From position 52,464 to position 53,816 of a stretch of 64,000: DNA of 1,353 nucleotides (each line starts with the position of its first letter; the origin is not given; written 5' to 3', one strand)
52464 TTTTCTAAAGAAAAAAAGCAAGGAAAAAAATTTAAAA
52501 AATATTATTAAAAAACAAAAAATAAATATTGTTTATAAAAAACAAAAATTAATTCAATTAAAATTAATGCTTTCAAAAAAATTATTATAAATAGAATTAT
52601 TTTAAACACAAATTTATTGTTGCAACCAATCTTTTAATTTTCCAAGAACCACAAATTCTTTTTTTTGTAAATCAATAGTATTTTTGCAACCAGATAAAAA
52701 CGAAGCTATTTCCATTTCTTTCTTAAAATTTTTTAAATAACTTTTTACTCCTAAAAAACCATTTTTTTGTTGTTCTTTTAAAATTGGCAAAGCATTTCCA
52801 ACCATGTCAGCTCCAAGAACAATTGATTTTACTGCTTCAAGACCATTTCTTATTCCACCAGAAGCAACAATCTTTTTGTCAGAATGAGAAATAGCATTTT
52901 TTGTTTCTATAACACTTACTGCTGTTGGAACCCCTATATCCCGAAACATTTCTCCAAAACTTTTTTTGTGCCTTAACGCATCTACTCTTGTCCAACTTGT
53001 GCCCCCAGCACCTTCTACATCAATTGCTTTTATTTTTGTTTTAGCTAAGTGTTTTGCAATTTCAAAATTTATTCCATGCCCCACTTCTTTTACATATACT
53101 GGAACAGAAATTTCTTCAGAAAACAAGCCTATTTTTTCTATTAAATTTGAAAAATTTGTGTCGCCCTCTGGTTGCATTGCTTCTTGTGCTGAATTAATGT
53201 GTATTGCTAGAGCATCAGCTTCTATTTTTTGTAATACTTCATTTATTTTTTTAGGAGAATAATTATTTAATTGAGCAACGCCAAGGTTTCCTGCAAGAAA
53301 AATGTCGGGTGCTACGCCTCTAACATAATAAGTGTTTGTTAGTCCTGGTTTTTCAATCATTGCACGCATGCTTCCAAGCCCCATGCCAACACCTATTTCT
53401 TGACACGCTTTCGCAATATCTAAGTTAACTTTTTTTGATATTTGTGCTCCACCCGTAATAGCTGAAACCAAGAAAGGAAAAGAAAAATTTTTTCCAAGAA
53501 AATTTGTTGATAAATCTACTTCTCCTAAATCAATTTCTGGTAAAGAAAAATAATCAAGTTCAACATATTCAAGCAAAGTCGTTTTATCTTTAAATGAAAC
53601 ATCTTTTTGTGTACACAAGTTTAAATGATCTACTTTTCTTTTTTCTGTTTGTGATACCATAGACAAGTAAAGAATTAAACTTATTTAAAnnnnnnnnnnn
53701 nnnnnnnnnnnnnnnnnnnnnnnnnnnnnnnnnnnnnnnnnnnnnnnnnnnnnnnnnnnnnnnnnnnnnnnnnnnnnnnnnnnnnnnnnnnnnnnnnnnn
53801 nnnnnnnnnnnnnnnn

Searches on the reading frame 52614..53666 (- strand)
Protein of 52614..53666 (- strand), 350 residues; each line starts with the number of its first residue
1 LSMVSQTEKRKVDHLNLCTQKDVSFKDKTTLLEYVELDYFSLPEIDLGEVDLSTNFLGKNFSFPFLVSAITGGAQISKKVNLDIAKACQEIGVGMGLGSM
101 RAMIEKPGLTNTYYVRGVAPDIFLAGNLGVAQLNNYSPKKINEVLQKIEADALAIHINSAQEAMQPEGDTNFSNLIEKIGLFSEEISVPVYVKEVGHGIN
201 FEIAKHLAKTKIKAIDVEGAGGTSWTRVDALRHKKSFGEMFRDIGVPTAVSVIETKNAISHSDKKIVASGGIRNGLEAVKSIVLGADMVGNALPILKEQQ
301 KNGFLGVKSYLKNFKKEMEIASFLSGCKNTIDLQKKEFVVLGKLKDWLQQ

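Call 19: search_protein_families(library=pfam, proteins=[window:52614-53666:-], max_evalue=0.001)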
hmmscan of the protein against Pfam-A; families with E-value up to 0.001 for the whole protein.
window:52614-53666:- (350 aa): 3 families
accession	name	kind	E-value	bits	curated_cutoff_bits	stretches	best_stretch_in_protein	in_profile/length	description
PF01070.24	FMN_dh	-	1.5e-21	77.3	24.9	2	175-336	206-346/350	FMN-dependent dehydrogenase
PF01645.23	Glu_synthase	-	7.8e-06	25.7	20.4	1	171-291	190-303/369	Conserved region in glutamate synthase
PF00478.31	IMPDH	-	1.3e-05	24.8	25.6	1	242-300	186-246/345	IMP dehydrogenase / GMP reductase domain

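Call 20: search_protein_families(library=ncbifam, proteins=[window:52614-53666:-], max_evalue=0.00001)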
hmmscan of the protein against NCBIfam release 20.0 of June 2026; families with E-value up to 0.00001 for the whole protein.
window:52614-53666:- (350 aa): 5 families
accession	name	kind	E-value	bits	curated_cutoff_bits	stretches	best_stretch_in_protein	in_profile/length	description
TIGR02151.1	IPP_isom_2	equivalog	2.9e-108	361.8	281.3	1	9-340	1-336/338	type 2 isopentenyl-diphosphate Delta-isomerase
NF008398.0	PRK11197.1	subfamily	1.2e-11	44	376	1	259-339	296-376/381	L-lactate dehydrogenase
NF033901.1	L_lactate_LldD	exception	5.2e-11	42.2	550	1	259-337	296-374/377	FMN-dependent L-lactate dehydrogenase LldD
TIGR03966.1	actino_HemFlav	equivalog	2.7e-09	36.2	470.85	0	19-102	31-111/385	pre-mycofactocin synthase MftD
TIGR02708.1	L_lactate_ox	equivalog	1.8e-06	27.2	645.5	0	264-335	284-355/367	L-lactate oxidase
